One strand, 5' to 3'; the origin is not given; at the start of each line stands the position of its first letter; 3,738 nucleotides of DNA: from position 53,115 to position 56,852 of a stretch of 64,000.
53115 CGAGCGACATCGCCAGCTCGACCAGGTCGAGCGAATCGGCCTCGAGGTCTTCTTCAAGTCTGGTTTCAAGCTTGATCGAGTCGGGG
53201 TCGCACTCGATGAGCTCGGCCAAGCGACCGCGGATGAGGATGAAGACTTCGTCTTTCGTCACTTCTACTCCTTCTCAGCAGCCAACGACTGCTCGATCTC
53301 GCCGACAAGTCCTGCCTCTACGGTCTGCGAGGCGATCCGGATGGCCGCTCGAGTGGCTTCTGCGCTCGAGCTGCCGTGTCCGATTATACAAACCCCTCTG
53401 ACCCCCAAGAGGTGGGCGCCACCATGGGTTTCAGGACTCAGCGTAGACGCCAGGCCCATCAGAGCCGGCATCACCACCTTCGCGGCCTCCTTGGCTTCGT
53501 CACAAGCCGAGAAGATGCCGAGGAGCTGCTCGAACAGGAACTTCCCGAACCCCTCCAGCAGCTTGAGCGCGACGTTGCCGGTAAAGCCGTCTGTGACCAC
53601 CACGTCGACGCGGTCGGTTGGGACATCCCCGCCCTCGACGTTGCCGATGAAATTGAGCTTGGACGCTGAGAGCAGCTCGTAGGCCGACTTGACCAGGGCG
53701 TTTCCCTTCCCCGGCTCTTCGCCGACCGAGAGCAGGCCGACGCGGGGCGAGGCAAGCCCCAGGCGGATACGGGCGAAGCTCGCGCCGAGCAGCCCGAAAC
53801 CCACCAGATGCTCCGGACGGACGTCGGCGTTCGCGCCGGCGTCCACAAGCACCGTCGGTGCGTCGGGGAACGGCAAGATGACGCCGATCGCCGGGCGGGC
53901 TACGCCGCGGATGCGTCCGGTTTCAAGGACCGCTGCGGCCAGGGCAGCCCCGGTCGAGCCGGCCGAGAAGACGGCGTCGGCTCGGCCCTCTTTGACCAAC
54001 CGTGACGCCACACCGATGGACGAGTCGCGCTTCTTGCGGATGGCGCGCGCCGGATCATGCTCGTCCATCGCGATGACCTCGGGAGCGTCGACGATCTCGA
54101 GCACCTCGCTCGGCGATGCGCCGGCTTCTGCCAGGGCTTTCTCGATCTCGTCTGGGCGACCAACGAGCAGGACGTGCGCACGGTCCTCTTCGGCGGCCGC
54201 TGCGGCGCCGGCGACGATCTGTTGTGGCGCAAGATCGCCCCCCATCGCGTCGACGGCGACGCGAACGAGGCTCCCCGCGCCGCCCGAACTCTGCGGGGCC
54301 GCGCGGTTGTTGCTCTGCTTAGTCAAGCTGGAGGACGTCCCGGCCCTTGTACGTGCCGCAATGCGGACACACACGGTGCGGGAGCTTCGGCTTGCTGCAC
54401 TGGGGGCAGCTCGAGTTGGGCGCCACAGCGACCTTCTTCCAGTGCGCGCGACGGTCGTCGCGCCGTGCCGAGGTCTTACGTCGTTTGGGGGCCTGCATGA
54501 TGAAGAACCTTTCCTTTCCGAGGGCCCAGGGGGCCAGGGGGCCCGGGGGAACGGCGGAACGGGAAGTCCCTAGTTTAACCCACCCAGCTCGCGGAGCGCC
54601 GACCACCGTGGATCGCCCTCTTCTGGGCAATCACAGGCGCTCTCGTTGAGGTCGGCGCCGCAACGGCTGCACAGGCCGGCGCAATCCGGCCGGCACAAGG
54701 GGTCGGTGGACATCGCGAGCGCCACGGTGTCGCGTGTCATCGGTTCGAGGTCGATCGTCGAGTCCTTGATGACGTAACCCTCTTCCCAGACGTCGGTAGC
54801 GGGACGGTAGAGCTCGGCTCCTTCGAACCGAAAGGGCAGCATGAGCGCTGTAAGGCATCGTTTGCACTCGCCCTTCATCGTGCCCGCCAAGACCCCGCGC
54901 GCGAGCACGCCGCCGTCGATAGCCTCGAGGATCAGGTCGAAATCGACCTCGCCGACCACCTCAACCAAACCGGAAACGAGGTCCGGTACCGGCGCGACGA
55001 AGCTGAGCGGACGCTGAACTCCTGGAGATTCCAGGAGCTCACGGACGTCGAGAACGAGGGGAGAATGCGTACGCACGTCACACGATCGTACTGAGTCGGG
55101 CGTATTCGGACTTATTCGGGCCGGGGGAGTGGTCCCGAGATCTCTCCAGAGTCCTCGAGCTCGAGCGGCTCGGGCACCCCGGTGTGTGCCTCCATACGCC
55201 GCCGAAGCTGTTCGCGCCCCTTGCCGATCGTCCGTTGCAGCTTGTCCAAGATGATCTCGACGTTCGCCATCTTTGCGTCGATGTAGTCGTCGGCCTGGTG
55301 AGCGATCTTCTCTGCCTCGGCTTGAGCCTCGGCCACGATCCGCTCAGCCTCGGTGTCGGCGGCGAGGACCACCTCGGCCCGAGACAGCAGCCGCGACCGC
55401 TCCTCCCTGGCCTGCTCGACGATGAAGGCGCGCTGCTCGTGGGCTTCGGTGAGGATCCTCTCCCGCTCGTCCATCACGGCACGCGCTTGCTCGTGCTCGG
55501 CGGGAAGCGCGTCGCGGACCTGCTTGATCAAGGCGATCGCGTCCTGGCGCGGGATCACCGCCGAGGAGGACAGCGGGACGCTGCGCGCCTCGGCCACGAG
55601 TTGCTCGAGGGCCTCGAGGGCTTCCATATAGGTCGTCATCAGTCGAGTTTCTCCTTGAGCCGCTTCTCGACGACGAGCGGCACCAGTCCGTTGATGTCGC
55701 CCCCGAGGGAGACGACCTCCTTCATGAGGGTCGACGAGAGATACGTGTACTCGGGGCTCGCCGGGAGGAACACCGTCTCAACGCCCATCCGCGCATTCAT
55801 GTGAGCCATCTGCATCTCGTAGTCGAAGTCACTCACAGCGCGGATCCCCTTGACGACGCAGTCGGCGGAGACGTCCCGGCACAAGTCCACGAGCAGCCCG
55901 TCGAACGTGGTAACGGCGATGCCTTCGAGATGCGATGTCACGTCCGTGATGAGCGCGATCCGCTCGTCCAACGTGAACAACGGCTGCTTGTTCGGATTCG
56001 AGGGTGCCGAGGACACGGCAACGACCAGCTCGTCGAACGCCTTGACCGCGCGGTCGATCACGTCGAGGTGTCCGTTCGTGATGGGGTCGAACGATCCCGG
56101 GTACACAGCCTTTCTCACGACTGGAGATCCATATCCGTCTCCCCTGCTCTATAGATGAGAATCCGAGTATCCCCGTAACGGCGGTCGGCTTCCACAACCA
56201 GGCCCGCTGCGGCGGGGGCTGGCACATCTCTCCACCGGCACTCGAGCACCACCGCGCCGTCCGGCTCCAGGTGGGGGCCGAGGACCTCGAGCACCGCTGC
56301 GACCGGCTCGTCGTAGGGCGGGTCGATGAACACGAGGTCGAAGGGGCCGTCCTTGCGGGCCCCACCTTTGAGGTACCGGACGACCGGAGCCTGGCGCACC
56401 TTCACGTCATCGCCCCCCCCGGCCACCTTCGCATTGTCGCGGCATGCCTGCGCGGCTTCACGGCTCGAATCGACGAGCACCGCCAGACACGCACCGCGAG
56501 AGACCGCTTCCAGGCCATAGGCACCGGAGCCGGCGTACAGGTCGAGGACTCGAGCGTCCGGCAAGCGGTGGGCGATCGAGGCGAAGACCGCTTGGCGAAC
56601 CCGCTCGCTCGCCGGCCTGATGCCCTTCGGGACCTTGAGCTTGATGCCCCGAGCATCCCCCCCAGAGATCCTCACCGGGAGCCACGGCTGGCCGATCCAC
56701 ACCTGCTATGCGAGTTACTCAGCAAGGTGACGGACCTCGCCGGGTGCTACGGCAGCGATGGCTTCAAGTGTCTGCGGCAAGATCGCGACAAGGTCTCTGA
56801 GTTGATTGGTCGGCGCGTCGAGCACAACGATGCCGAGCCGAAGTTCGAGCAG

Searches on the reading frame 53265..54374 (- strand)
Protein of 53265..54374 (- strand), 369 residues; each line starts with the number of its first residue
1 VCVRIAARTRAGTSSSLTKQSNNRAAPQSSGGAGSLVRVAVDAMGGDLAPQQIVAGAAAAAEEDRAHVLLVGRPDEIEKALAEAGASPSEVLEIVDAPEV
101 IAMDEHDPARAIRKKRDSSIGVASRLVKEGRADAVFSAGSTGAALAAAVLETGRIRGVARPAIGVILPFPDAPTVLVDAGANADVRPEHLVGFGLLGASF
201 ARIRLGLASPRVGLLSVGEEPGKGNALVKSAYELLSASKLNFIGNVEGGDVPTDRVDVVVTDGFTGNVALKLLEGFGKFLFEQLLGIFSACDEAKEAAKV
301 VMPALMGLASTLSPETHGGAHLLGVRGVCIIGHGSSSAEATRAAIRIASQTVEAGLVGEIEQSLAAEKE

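Call 71: search_protein_families(library=pfam, proteins=[window:53265-54374:-], max_evalue=0.00001)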
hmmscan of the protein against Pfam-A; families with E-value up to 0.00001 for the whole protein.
window:53265-54374:- (369 aa): 1 family
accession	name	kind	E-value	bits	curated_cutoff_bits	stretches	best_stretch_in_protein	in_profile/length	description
PF02504.20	FA_synthesis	-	2e-93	313.5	29.1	1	37-355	1-320/324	Fatty acid synthesis protein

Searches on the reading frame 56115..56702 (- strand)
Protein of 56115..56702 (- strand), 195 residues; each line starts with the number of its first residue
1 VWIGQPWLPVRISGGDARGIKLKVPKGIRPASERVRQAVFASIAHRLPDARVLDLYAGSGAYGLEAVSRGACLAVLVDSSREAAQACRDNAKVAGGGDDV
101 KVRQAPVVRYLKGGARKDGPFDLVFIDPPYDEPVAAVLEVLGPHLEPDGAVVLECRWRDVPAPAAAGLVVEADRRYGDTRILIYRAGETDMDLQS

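Call 71: search_protein_families(library=pfam, proteins=[window:56115-56702:-], max_evalue=0.00001)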
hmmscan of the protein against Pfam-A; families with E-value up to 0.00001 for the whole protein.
window:56115-56702:- (195 aa): 1 family
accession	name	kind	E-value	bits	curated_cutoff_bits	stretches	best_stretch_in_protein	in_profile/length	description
PF03602.21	Cons_hypoth95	-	1.2e-39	136.3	24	1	10-184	1-181/182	Conserved hypothetical protein 95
